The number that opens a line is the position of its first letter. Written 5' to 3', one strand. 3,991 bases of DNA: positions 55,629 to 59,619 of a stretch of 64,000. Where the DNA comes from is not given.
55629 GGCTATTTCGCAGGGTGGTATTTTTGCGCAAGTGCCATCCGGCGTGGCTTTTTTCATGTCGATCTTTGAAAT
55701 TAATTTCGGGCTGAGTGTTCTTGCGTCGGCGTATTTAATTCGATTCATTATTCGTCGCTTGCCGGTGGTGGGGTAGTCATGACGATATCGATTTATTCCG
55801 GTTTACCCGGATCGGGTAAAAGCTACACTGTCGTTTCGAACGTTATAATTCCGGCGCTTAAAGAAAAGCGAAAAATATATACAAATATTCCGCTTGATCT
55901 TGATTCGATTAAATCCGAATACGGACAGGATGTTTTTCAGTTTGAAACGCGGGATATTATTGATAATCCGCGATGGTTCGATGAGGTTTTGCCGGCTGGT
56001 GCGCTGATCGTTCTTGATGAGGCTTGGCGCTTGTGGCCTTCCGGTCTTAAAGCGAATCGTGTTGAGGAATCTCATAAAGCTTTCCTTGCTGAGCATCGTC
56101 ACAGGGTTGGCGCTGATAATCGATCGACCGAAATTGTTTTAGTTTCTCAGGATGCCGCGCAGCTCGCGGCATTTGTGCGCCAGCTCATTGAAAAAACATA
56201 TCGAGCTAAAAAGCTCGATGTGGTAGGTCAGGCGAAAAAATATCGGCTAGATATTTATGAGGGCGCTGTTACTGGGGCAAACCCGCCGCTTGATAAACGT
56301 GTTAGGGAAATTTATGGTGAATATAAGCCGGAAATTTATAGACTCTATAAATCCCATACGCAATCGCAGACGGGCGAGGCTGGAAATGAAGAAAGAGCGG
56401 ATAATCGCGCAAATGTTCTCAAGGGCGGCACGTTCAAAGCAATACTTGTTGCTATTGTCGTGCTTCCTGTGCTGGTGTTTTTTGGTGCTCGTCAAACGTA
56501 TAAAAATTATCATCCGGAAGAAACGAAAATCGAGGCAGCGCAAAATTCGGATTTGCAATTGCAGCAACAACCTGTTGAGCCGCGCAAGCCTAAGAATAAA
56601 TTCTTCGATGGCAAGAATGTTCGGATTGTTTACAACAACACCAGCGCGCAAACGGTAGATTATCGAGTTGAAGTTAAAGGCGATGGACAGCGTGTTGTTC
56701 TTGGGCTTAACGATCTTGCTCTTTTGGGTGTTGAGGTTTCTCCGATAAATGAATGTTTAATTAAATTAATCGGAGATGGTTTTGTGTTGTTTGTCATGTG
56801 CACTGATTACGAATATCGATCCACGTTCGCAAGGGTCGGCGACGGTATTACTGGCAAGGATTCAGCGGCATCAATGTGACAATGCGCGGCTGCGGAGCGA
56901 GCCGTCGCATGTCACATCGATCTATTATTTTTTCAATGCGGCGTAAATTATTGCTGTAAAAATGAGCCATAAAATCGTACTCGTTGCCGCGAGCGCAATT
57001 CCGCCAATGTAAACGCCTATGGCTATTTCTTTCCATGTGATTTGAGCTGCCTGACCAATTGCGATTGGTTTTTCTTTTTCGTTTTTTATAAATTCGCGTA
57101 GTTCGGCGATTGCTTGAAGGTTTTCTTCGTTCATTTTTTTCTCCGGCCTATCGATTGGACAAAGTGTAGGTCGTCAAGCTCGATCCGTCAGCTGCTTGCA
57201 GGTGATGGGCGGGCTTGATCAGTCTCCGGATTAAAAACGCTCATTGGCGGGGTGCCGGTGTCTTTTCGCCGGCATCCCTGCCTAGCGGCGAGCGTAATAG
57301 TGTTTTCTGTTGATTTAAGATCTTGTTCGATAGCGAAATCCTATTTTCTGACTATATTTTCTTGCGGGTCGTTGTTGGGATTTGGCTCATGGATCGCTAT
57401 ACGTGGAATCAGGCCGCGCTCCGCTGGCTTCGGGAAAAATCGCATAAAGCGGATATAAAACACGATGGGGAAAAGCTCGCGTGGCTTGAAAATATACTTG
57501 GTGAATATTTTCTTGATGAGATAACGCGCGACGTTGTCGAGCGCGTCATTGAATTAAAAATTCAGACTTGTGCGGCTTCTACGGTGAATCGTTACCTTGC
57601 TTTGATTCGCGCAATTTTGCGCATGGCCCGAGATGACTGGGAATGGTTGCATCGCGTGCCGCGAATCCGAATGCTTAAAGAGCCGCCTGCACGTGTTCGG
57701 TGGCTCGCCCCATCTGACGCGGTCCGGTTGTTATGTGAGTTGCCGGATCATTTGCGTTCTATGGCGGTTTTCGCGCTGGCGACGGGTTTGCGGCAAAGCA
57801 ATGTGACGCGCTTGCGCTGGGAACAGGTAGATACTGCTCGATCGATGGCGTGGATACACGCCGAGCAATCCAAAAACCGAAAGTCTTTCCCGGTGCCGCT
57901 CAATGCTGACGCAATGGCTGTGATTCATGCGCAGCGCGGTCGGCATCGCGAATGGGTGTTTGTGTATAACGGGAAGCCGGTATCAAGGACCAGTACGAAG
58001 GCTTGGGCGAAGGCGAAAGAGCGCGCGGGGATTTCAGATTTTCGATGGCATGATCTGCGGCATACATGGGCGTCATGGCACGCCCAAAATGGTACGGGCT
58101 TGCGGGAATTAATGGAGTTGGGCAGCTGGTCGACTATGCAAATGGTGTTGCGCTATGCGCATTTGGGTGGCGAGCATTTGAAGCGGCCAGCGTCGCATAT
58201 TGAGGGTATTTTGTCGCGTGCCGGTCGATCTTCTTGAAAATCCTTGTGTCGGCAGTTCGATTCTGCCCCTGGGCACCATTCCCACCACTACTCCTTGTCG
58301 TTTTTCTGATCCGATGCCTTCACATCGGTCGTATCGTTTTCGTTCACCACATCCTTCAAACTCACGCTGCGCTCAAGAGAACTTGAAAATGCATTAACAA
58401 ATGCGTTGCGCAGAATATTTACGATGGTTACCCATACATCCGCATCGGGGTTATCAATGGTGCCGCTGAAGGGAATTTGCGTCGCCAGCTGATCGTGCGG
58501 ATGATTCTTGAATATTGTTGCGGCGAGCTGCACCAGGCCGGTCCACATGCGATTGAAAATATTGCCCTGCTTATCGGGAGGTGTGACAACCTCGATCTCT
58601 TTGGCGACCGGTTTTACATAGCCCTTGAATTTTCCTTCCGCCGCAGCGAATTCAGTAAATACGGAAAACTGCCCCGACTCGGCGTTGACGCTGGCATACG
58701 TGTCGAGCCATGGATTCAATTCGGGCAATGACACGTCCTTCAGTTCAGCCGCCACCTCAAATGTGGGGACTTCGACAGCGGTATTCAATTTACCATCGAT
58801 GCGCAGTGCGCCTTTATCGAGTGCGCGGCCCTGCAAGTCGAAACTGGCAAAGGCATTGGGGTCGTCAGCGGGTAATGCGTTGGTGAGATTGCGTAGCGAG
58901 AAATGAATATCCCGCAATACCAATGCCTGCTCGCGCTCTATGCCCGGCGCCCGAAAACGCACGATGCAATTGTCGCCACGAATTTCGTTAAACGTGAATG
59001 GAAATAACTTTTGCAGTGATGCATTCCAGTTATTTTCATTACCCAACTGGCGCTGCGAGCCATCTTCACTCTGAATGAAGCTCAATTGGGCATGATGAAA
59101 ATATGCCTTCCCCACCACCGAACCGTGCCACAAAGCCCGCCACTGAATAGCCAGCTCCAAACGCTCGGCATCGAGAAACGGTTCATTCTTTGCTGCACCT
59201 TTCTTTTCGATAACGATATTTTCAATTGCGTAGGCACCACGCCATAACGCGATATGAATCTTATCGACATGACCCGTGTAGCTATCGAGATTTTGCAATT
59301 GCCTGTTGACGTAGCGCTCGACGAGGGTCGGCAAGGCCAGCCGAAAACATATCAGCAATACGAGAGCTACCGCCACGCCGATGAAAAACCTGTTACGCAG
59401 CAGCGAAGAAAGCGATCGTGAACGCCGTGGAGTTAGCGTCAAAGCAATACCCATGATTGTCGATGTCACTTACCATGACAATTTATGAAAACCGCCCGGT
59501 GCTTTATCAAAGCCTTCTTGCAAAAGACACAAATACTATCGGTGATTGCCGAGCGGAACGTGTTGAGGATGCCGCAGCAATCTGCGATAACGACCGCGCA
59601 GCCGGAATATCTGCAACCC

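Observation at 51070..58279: Integrated filamentous prophage of about 7.2 kb at tRNA-Phe with its own tyrosine integrase and no secretin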

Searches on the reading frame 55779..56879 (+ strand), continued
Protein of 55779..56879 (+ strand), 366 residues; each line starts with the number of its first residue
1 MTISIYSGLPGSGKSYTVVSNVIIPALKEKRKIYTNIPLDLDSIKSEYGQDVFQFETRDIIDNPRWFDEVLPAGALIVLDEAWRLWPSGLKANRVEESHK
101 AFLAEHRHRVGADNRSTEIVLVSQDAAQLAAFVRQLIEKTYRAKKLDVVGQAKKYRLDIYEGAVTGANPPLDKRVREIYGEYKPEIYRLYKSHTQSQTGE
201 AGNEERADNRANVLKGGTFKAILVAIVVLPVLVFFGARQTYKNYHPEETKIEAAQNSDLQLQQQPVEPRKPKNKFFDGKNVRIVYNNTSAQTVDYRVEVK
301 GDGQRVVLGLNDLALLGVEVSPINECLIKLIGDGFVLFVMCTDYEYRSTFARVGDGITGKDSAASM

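Call 42: find_encoding_contigs(protein=P0138, flank=10000, max_places=2)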
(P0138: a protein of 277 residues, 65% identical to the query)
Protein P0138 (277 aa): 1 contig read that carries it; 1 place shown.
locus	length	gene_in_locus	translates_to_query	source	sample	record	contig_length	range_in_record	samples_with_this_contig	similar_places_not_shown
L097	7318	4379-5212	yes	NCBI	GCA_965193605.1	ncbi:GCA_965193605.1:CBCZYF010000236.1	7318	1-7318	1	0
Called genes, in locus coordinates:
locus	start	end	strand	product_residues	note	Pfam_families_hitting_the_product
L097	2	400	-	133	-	?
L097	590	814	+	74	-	PF19199:Phage_coatGP8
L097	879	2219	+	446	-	-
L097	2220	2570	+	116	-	PF17537:DUF5455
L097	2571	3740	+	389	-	PF05707:Zot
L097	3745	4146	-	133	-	PF13511:DUF4124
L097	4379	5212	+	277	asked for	PF00589:Phage_integrase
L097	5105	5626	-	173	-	-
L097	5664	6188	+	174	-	-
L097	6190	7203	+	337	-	PF05144:Phage_CRI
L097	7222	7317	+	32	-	?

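Call 46: find_related_loci(query=P0121, collection=viral_contigs, flank=8000)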
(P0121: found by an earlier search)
Query P0121 (282 aa) in viral_contigs; peptide patterns used: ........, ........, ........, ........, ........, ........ (x = any residue, [..] = any of these).
15 stretches matched a pattern; 14 encode a relative of the query (tblastn E <= 1e-3); 14 distinct loci.
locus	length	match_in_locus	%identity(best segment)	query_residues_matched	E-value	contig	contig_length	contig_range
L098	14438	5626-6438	48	5-274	3e-77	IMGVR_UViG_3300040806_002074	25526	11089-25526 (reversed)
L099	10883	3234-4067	46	3-271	4e-73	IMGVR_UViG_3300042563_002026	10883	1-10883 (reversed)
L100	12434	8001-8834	46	3-271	4e-73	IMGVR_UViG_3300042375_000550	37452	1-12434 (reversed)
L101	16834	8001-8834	46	3-271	4e-73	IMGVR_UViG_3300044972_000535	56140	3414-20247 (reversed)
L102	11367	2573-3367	46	5-265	1e-65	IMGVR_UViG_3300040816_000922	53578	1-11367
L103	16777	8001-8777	42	5-275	3e-60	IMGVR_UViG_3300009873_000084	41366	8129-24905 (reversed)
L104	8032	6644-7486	37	4-276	1e-47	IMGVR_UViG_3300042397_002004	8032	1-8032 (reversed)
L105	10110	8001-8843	37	4-276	2e-47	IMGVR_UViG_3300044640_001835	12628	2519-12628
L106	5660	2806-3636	37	4-272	2e-46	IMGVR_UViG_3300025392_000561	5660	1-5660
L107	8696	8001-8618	43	64-264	6e-46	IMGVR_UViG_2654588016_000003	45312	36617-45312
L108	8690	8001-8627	40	62-271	4e-45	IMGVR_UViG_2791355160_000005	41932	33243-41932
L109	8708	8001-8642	38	57-271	6e-40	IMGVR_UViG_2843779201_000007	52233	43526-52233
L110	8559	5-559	34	92-279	3e-29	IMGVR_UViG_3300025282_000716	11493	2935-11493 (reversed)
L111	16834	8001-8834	46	3-271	4e-73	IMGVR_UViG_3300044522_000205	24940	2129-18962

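Call 49: find_related_loci(query=A2, collection=metagenome_contigs, flank=8000)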
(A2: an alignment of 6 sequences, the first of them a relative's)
Query A2 (282 aa) in metagenome_contigs; peptide patterns used: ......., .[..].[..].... (x = any residue, [..] = any of these).
226 stretches matched a pattern; 94 encode a relative of the query (tblastn E <= 1e-3); the best 80 are kept; 80 distinct loci.
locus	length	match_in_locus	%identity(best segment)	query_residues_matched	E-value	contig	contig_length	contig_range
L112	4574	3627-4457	61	3-279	2e-116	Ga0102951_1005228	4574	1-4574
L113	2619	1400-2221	60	3-276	1e-113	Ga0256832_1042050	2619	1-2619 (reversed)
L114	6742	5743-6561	58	3-275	2e-109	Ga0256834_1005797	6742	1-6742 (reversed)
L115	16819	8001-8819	60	3-275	4e-108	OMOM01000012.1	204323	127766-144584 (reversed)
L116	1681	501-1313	58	5-275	4e-115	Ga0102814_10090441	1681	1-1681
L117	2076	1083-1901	59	3-275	5e-113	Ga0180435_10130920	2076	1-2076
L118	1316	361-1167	60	3-271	2e-116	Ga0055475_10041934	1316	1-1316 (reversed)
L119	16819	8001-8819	59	3-275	1e-106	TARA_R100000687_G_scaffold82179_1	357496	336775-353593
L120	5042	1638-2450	58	3-273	9e-107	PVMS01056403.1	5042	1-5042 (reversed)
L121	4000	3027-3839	58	3-273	1e-107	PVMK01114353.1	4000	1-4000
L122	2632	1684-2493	58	3-272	9e-110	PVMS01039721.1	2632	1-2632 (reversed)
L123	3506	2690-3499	58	3-272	2e-107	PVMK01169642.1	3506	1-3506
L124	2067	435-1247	61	3-273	3e-111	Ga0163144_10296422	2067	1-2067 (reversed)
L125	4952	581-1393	58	3-273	9e-105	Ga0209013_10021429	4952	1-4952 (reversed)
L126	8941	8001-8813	56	3-273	3e-102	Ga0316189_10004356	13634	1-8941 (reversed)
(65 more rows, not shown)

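Call 58: search_protein_families(library=pfam, proteins=[P0139, P0211, P0121, P0124, P0128, P0138], max_evalue=0.01)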
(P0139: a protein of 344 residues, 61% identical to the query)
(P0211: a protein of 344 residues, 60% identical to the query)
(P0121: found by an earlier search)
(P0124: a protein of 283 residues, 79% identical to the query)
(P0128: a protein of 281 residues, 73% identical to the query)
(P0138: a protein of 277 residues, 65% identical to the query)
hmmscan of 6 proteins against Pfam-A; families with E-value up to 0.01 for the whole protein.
P0139 (344 aa): 1 family
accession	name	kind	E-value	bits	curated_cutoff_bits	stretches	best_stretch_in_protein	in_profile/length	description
PF00589.27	Phage_integrase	-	4.1e-29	102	27.1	1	157-313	1-169/172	Phage integrase family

P0211 (344 aa): 1 family
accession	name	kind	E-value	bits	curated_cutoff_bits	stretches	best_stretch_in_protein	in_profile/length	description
PF00589.27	Phage_integrase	-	3.4e-31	108.7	27.1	1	158-313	2-169/172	Phage integrase family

P0121 (282 aa): 2 families
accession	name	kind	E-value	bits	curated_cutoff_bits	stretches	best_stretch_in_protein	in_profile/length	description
PF00589.27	Phage_integrase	-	7e-31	107.7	27.1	1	105-259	2-168/172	Phage integrase family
PF22022.2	Phage_int_M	-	9.1e-05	23.1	27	1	8-80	3-79/96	Phage integrase central domain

P0124 (283 aa): 2 families
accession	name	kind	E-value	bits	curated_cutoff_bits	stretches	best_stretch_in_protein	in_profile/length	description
PF00589.27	Phage_integrase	-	4.6e-31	108.3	27.1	1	106-261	2-169/172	Phage integrase family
PF24624.1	Int_N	-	0.0046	18.1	27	1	10-87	8-87/100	Phage integrase, N-terminal domain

P0128 (281 aa): 2 families
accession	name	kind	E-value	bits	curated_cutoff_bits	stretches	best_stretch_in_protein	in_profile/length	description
PF00589.27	Phage_integrase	-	8.5e-28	97.7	27.1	1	104-258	2-168/172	Phage integrase family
PF22022.2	Phage_int_M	-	0.0038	17.9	27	0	7-79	3-79/96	Phage integrase central domain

P0138 (277 aa): 2 families
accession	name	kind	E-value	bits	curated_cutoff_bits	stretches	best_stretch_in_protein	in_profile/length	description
PF00589.27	Phage_integrase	-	3.6e-31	108.7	27.1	1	104-261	2-171/172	Phage integrase family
PF24624.1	Int_N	-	0.0018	19.4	27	1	13-85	14-87/100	Phage integrase, N-terminal domain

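Call 59: search_solved_structures(query=P0139, max_evalue=1, show_alignments=2)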
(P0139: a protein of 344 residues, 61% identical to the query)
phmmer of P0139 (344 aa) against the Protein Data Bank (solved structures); distinct sequences matched with E-value up to 1: 13.
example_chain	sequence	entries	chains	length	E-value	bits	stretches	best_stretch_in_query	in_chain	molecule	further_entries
1aih_A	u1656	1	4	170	9.7e-11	44.7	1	169-321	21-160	HP1 INTEGRASE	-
5c6k_A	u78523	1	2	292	1.5e-08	37.5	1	65-339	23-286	Integrase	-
4a8e_A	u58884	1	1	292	2.3e-07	33.5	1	100-322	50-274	PROBABLE TYROSINE RECOMBINASE XERC-LIKE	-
5dor_A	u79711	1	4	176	1.2e-06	31.2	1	158-339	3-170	Integrase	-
9i5v_14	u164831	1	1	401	0.011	18.1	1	185-319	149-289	Ribosome-associated translation inhibitor RaiA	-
5hxy_A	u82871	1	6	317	0.039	16.3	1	150-315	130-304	Tyrosine recombinase XerA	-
1h3g_A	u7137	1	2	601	0.14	14.5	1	6-68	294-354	Cyclomaltodextrinase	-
3ede_A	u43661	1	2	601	0.14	14.5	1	6-68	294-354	Cyclomaltodextrinase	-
1a0p_A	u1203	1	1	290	0.28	13.6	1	114-318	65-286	SITE-SPECIFIC RECOMBINASE XERD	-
3edd_A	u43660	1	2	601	0.31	13.4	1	6-68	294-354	Cyclomaltodextrinase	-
3edf_A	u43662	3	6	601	0.31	13.4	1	6-68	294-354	Cyclomaltodextrinase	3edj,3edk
5dcf_A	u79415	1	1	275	0.83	12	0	177-319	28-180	Tyrosine recombinase XerD,DNA translocase FtsK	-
2a3v_A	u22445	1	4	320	0.88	11.9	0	256-312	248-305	site-specific recombinase IntI4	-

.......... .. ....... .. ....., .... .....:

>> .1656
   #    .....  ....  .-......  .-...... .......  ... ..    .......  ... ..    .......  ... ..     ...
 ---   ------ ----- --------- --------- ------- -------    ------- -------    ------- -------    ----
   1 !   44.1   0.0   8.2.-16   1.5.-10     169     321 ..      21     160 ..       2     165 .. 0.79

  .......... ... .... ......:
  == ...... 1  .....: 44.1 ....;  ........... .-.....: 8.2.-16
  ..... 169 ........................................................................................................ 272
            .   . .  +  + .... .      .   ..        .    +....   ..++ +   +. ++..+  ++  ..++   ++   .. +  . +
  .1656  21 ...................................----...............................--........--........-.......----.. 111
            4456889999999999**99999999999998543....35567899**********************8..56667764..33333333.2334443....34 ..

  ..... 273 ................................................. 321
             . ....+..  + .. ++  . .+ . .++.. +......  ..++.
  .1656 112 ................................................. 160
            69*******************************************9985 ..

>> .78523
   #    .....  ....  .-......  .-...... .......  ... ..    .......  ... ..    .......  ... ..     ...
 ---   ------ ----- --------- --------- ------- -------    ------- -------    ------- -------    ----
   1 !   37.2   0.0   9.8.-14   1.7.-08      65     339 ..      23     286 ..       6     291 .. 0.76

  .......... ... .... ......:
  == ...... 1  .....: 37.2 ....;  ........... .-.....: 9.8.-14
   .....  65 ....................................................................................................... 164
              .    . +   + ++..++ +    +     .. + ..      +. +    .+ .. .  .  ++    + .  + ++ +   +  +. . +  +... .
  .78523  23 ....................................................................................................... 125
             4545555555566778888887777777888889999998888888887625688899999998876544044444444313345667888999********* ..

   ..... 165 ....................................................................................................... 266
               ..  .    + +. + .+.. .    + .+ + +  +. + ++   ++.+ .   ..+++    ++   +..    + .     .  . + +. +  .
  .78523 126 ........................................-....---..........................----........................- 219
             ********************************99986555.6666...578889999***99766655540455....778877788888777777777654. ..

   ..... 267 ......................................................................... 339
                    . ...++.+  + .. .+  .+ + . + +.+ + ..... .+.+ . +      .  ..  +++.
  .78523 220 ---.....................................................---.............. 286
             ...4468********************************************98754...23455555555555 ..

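Call 61: find_related_loci(query=A3, collection=viral_contigs, flank=8000)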
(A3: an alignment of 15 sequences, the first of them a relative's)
Query A3 (366 aa) in viral_contigs; peptide patterns used: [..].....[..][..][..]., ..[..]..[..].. (x = any residue, [..] = any of these).
76 stretches matched a pattern; 48 encode a relative of the query (tblastn E <= 1e-3); 48 distinct loci.
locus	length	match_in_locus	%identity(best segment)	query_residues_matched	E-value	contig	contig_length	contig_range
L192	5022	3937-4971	51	1-348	8e-117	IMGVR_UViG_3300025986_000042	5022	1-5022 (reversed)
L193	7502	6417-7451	51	1-348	3e-116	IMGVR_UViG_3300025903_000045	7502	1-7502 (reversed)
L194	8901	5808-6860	46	1-347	9e-102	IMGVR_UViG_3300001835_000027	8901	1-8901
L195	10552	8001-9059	45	1-345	8e-100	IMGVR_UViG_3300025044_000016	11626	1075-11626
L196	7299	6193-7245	45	1-347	6e-98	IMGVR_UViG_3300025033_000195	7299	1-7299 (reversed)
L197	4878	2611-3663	45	1-347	5e-98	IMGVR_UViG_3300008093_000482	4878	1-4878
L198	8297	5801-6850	46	1-341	4e-97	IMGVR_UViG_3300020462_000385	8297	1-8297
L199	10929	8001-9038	47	1-341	4e-96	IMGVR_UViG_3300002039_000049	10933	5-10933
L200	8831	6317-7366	45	1-341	6e-95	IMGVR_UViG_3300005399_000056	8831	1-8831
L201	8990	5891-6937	46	1-341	3e-93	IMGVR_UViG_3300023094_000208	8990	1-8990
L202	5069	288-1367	43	1-351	2e-93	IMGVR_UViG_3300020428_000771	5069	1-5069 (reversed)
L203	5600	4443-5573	44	1-357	4e-93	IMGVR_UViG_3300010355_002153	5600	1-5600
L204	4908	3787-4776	45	1-328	6e-88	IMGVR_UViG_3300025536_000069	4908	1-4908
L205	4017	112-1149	42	1-341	5e-88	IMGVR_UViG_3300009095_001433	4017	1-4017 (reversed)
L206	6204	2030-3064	43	1-332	3e-86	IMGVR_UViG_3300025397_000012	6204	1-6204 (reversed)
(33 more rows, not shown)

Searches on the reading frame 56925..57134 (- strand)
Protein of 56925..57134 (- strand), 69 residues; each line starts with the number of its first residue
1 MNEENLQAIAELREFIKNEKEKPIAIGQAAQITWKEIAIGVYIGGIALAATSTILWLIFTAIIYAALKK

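Call 4: search_protein_families(library=pfam, proteins=[window:56925-57134:-], max_evalue=0.1)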
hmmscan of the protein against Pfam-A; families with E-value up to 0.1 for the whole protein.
window:56925-57134:- (69 aa): 0 families

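Call 5: search_protein_families(library=phrogs, proteins=[window:56925-57134:-], max_evalue=0.1)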
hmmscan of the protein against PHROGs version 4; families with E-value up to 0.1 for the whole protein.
window:56925-57134:- (69 aa): 3 families
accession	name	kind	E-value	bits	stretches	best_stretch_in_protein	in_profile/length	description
phrog_16286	-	unknown function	2e-05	25.8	1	36-68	22-54/56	-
phrog_22720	-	unknown function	0.021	16.1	1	4-38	55-89/107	-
phrog_27153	-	unknown function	0.042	15.2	1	7-38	37-68/92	-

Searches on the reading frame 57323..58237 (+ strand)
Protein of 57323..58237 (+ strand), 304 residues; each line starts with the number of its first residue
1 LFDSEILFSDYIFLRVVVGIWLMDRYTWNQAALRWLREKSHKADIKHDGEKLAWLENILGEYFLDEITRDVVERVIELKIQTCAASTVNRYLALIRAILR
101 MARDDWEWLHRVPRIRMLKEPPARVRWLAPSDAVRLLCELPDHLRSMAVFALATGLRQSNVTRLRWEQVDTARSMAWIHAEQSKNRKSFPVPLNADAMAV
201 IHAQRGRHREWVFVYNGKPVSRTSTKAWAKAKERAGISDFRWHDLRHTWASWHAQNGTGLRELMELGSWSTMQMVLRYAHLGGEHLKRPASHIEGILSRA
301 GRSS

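Call 4: search_protein_families(library=pfam, proteins=[window:57323-58237:+], max_evalue=0.1)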
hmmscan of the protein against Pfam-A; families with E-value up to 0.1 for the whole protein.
window:57323-58237:+ (304 aa): 2 families
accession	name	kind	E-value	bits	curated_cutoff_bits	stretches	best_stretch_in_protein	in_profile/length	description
PF00589.27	Phage_integrase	-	8.4e-31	107.5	27.1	1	127-281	2-168/172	Phage integrase family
PF22022.2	Phage_int_M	-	0.00012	22.6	27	1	30-102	3-79/96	Phage integrase central domain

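Call 5: search_protein_families(library=phrogs, proteins=[window:57323-58237:+], max_evalue=0.1)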
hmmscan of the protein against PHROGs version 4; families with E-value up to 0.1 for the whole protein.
window:57323-58237:+ (304 aa): 8 families
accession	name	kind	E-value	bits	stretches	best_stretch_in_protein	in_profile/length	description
phrog_1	-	integration and excision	8.8e-55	188.1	1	24-298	162-452/611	integrase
phrog_216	-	integration and excision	8.2e-34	118.1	1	113-298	41-241/301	integrase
phrog_35951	-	unknown function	1.2e-26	94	1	223-302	4-83/97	-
phrog_37709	-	unknown function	4.5e-23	82.4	1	80-181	13-114/116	-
phrog_10426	-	integration and excision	4.8e-09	37.3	1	78-132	136-190/193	integrase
phrog_25190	-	integration and excision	0.00019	22.7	1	194-272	6-79/109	integrase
phrog_7269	-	integration and excision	0.00022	22.1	1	230-288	19-76/89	integrase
phrog_7685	-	integration and excision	0.0023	18.5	1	205-297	146-239/240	integrase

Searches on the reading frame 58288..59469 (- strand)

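Call 57: search_protein_families(library=pfam, proteins=[window:58288-59469:-], max_evalue=0.01)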
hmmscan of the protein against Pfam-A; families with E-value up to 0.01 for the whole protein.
window:58288-59469:- (393 aa): 1 family
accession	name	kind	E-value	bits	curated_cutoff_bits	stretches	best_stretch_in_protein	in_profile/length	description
PF05359.17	DUF748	-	3.7e-25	88.6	50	2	24-198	14-190/1037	Domain of Unknown Function (DUF748)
